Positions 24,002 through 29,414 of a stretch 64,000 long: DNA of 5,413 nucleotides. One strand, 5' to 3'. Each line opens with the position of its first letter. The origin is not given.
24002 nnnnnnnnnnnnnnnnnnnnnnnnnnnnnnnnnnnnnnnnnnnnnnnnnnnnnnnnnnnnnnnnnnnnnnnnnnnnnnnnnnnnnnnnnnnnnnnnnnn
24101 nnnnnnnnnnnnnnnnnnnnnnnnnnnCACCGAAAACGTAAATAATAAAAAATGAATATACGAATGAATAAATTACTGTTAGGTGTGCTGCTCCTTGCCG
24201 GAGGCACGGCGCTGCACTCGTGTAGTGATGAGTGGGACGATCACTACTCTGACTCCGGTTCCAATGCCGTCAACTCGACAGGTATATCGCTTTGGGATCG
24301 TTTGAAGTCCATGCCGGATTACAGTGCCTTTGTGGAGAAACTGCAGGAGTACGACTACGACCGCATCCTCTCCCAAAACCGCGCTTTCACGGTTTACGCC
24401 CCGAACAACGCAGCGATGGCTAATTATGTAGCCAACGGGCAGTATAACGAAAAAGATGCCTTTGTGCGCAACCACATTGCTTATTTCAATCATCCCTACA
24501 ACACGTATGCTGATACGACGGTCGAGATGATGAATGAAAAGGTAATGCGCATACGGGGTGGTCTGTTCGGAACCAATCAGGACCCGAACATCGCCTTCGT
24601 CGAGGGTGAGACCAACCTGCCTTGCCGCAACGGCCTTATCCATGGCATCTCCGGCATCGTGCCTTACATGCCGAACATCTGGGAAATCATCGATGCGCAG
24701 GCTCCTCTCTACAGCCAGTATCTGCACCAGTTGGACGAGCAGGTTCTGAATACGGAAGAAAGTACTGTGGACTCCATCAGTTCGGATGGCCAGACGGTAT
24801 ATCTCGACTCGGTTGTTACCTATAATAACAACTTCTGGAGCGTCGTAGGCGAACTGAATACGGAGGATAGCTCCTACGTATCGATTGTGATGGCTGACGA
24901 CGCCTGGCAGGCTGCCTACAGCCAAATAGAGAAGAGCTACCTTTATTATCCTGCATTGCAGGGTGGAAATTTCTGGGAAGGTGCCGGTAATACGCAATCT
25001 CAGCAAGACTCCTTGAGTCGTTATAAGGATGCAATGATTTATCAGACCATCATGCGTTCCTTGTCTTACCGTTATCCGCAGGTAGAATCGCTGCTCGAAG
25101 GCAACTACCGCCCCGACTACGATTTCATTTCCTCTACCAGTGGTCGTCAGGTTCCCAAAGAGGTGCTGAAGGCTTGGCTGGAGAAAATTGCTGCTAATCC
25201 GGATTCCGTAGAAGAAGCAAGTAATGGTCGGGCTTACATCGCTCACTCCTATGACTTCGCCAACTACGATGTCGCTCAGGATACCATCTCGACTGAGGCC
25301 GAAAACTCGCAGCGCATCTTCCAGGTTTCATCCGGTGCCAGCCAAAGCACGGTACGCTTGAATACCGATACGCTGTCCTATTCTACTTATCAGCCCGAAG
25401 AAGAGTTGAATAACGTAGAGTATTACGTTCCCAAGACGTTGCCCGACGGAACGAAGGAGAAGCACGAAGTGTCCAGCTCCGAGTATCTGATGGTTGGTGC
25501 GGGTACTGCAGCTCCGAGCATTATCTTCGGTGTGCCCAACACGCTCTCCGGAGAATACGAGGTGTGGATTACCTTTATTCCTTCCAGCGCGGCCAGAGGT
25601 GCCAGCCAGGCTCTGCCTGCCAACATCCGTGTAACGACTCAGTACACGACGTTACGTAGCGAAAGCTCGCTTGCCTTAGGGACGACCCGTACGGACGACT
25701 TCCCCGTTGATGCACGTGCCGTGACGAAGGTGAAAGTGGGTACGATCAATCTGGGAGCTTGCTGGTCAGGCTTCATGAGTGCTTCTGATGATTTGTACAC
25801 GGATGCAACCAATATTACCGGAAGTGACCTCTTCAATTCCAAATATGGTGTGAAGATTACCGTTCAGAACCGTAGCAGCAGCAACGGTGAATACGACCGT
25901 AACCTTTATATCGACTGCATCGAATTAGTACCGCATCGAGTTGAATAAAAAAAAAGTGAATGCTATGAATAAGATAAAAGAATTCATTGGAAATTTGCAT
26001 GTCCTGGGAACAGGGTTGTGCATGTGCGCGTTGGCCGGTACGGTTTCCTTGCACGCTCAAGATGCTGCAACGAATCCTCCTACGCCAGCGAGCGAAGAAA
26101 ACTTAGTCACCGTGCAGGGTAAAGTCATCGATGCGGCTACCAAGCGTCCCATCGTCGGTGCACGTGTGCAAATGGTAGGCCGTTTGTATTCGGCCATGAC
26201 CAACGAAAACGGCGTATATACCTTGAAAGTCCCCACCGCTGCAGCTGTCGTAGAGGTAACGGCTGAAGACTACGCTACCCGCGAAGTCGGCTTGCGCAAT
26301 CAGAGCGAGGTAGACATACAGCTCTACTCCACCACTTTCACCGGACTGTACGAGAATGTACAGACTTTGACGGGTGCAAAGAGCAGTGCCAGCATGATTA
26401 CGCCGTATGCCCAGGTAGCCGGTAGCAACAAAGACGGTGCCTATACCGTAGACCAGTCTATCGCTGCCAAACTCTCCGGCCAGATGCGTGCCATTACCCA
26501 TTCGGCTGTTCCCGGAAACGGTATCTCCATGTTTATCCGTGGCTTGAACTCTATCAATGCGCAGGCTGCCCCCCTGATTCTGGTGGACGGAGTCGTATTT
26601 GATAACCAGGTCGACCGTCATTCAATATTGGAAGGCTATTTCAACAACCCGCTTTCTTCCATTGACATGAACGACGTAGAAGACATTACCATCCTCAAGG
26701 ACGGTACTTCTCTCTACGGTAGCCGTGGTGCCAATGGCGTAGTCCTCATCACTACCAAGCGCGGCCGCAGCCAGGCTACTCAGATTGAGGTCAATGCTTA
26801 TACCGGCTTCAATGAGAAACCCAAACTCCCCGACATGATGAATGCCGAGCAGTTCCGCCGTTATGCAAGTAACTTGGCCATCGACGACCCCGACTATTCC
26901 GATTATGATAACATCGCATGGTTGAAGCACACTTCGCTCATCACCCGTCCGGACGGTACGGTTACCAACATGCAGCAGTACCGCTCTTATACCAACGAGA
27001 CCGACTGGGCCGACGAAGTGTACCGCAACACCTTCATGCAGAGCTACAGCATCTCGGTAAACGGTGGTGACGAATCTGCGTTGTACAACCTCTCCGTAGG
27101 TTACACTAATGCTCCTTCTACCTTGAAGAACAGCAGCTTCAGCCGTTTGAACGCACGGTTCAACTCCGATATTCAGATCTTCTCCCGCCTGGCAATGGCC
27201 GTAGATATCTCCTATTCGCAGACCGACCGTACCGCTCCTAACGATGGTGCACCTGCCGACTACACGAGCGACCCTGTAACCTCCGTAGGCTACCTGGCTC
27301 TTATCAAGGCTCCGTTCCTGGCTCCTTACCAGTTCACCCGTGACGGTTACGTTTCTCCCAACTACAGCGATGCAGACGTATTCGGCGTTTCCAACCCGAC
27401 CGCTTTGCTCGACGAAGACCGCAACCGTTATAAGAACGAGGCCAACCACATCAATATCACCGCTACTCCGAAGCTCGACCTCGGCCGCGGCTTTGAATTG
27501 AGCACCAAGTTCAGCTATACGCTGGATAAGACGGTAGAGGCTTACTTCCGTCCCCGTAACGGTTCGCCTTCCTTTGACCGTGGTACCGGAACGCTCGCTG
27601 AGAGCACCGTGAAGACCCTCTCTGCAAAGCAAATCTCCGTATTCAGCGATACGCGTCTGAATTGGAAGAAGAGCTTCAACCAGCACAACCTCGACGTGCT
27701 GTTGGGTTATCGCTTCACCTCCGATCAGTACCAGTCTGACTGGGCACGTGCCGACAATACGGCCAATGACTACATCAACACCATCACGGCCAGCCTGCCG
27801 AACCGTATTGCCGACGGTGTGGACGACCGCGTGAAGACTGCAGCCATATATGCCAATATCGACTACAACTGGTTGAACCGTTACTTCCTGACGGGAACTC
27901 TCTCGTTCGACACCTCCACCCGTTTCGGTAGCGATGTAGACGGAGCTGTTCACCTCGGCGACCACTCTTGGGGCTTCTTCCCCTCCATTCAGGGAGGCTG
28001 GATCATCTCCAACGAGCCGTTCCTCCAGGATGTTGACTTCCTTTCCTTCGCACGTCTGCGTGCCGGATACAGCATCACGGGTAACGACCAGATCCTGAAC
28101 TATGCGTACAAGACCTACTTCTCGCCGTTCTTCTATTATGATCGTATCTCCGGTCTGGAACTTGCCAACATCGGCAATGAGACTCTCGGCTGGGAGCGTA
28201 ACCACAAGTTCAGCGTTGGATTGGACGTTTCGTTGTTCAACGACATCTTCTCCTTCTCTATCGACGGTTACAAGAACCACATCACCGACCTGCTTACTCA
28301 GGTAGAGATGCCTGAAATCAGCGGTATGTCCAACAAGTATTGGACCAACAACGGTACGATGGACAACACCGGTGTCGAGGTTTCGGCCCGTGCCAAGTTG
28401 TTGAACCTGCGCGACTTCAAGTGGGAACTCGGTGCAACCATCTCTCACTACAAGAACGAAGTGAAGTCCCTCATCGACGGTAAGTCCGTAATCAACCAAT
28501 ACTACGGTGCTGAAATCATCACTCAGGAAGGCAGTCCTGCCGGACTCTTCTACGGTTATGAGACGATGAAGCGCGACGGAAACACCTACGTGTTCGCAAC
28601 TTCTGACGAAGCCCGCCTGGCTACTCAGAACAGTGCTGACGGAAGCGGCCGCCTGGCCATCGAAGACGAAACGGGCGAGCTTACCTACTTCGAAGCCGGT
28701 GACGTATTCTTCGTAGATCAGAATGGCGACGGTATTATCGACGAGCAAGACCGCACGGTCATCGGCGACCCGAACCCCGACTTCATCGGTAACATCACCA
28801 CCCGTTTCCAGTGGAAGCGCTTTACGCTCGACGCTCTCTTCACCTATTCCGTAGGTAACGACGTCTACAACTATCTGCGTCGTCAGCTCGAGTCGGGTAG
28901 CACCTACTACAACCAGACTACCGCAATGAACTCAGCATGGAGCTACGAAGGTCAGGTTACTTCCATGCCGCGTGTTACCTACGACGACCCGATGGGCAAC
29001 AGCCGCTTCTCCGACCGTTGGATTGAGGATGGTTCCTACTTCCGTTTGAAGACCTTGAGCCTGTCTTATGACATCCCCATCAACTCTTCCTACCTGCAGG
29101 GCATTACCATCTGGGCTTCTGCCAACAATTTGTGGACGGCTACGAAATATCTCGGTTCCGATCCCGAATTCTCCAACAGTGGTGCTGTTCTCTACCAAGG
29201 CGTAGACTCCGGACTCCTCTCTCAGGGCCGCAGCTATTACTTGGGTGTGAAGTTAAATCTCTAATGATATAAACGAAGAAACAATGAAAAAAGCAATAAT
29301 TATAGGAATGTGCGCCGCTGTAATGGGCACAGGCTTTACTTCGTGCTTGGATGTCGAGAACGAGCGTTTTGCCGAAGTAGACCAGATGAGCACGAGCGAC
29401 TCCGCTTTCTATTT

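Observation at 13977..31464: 17.5-kb seven-gene operon of only FAS1 lipoproteins and SusC/SusD pairs, with no enzyme and no regulator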

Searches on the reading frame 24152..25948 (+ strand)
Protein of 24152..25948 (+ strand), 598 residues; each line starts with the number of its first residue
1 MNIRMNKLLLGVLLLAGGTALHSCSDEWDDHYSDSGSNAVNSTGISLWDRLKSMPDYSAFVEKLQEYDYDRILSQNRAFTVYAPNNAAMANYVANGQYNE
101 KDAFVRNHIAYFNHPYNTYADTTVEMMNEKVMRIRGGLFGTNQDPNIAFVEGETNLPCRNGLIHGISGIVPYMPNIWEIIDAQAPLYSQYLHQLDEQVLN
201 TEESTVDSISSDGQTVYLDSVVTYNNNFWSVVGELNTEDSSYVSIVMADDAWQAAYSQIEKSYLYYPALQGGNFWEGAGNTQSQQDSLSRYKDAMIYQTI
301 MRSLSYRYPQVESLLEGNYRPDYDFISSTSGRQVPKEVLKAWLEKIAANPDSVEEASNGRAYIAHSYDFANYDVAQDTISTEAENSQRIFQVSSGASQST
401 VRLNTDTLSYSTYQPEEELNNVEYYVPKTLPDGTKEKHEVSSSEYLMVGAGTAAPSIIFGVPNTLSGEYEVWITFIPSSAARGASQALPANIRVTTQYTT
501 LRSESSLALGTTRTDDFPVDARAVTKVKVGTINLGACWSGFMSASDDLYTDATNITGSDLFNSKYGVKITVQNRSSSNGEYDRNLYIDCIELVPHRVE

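Call 3: search_protein_families(library=pfam, proteins=[window:24152-25948:+], max_evalue=0.01)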
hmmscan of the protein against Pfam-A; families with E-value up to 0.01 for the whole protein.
window:24152-25948:+ (598 aa): 1 family
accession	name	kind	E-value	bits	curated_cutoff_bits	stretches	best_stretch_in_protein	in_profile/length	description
PF02469.27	Fasciclin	-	2.8e-05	24.8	22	1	56-167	2-118/123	Fasciclin domain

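Call 4: search_protein_families(library=ncbifam, proteins=[window:24152-25948:+], max_evalue=0.01)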
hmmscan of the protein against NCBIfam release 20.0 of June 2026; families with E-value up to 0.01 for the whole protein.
window:24152-25948:+ (598 aa): 0 families

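Call 39: search_solved_structures(query=window:24152-25945:+, max_evalue=1)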
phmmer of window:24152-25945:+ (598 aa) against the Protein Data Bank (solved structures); distinct sequences matched with E-value up to 1: 1.
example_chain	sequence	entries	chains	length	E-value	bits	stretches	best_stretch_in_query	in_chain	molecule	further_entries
6kgx_bH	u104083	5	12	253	0.37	12.8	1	46-183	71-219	LRC6 | FAS1 domain-containing protein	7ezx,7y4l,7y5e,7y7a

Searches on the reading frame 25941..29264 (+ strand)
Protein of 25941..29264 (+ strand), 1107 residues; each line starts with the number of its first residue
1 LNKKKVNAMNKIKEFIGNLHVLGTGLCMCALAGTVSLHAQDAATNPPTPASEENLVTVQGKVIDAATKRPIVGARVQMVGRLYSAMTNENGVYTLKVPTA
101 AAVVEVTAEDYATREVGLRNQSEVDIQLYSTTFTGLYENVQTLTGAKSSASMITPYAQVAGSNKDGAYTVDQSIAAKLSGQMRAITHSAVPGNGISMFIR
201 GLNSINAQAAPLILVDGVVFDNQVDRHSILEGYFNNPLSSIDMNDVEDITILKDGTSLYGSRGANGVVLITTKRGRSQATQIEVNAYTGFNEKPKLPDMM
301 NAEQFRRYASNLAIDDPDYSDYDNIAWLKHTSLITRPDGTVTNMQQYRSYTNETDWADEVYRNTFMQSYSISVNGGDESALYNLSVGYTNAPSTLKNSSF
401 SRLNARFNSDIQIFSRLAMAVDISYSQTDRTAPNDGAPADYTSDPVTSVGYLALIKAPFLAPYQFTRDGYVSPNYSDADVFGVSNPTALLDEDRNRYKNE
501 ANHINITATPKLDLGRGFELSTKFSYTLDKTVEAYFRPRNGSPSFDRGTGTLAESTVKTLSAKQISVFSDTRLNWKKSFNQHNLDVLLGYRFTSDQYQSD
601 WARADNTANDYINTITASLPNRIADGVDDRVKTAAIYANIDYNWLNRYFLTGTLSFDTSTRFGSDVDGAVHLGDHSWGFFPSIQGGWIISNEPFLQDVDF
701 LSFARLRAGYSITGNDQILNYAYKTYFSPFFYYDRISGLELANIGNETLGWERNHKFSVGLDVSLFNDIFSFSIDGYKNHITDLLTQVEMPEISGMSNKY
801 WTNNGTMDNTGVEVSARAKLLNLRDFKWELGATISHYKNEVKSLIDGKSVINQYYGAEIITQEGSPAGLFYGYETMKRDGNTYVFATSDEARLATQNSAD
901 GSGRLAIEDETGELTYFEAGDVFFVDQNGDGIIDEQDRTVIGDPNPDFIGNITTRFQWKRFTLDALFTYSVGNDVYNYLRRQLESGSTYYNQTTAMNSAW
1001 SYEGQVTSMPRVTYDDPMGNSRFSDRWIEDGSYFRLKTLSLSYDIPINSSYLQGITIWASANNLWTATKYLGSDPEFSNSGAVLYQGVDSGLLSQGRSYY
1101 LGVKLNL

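Call 3: search_protein_families(library=pfam, proteins=[window:25941-29264:+], max_evalue=0.01)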
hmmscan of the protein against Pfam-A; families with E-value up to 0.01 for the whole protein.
window:25941-29264:+ (1107 aa): 3 families
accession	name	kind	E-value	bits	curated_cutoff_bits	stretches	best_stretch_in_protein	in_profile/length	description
PF00593.30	TonB_dep_Rec_b-barrel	-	3e-13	50.9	27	1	463-1064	12-436/436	TonB dependent receptor-like, beta-barrel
PF07715.20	Plug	-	3.5e-11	44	23.9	1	173-267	24-107/107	TonB-dependent Receptor Plug Domain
PF13715.12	CarbopepD_reg_2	-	1.9e-09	37.8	32.2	1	58-128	1-74/88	CarboxypepD_reg-like domain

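Call 4: search_protein_families(library=ncbifam, proteins=[window:25941-29264:+], max_evalue=0.01)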
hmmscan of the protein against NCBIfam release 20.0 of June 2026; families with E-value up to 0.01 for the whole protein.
window:25941-29264:+ (1107 aa): 3 families
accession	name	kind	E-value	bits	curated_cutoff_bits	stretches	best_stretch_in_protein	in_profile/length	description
TIGR04056.1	OMP_RagA_SusC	subfamily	9.8e-198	659.7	368.25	1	57-1107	2-981/981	SusC/RagA family TonB-linked outer membrane protein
TIGR04057.1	SusC_RagA_signa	signature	7.5e-13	48.1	46.2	1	245-273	1-31/31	SusC/RagA subfamily TonB-dependent outer membrane receptor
NF049947.1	TonB_dep_PCPU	exception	0.0022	16.2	800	0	189-290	91-182/685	TonB-dependent receptor, PCPU motif-type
